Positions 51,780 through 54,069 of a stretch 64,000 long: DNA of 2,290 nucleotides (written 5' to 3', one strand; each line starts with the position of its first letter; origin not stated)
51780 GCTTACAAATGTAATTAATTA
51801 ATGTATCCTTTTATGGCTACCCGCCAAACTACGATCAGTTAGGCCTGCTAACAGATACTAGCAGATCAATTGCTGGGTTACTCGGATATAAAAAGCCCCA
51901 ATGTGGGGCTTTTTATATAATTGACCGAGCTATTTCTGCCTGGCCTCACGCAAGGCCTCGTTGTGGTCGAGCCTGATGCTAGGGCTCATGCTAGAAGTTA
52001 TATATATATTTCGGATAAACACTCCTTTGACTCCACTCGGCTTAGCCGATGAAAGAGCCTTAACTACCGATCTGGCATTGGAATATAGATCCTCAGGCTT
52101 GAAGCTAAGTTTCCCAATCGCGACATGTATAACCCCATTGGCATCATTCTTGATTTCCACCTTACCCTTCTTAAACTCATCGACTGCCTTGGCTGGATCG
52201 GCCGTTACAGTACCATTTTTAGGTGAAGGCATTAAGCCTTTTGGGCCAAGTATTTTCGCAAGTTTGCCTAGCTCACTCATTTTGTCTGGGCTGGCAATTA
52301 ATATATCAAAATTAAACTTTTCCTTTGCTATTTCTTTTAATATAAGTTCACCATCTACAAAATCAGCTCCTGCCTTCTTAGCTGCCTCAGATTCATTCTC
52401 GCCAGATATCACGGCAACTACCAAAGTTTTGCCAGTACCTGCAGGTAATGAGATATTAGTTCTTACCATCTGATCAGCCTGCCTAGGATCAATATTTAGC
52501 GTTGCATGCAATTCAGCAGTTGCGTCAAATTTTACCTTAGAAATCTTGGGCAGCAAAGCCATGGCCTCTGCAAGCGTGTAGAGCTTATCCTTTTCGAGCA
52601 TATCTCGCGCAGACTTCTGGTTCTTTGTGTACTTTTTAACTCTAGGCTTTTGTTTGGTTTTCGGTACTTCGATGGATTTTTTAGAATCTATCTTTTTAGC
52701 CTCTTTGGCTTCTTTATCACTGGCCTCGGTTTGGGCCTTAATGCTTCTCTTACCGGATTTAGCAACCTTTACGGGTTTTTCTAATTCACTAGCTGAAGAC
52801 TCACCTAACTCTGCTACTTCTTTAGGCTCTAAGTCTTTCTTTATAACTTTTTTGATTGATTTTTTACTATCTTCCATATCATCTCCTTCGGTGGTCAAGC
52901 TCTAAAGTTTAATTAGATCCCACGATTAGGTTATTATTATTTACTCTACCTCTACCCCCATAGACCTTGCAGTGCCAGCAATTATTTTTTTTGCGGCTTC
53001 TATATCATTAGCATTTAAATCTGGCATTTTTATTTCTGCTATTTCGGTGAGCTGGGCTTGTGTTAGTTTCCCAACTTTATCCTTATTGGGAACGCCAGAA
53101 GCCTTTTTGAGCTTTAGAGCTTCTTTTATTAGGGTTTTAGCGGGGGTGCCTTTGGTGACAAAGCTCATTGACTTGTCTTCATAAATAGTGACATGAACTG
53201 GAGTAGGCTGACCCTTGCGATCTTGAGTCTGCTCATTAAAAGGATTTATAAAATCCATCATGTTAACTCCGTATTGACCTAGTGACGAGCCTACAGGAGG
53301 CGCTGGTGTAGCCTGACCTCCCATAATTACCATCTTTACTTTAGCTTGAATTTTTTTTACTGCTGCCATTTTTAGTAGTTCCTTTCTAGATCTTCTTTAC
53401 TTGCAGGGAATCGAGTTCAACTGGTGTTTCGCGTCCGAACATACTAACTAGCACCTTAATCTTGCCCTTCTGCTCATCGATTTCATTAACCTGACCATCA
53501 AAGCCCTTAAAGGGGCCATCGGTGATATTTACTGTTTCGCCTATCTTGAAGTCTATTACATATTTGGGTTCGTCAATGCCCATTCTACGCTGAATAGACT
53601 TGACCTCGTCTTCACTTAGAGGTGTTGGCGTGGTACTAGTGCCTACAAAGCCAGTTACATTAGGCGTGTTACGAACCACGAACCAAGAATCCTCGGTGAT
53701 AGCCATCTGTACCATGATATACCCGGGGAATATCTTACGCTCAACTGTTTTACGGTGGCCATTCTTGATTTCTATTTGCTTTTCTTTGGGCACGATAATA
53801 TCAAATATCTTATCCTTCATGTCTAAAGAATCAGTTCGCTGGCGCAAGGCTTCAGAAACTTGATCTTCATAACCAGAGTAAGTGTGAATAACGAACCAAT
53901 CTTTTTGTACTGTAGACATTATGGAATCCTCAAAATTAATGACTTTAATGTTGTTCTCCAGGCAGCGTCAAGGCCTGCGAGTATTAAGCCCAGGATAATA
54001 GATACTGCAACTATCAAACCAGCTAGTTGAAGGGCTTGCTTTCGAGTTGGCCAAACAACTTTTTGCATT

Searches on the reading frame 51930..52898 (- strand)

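Call 51: search_protein_families(library=pfam, proteins=[window:51930-52898:-], max_evalue=0.001)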
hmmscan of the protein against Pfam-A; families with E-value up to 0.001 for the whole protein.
window:51930-52898:- (322 aa): 1 family
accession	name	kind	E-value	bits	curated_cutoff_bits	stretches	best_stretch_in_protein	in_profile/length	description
PF00687.26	Ribosomal_L1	-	1.6e-55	188.2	32.2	1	118-306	3-198/198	Ribosomal protein L1p/L10e family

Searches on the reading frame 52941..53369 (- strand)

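Call 51: search_protein_families(library=pfam, proteins=[window:52941-53369:-], max_evalue=0.001)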
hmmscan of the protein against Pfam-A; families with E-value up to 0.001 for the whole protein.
window:52941-53369:- (142 aa): 2 families
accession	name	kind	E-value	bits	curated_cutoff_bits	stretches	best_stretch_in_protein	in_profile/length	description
PF00298.24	Ribosomal_L11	-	8.8e-26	90.6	21.4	1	75-141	3-69/69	Ribosomal protein L11, RNA binding domain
PF03946.19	Ribosomal_L11_N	-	1.1e-23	83.2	32.9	1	11-67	1-57/58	Ribosomal protein L11, N-terminal domain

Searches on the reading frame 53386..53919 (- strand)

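Call 51: search_protein_families(library=pfam, proteins=[window:53386-53919:-], max_evalue=0.001)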
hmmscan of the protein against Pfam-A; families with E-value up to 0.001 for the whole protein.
window:53386-53919:- (177 aa): 3 families
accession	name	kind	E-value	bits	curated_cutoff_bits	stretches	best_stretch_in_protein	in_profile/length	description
PF02357.24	NusG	-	7e-29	100.6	22.2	1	6-109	1-92/93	Transcription termination factor nusG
PF00467.35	KOW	-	8.3e-05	22.7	22.3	1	127-155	2-30/32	KOW motif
PF23290.1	KOW5_SPT5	-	0.00049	20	27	1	126-151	2-27/46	Transcription elongation factor SPT5, fifth KOW domain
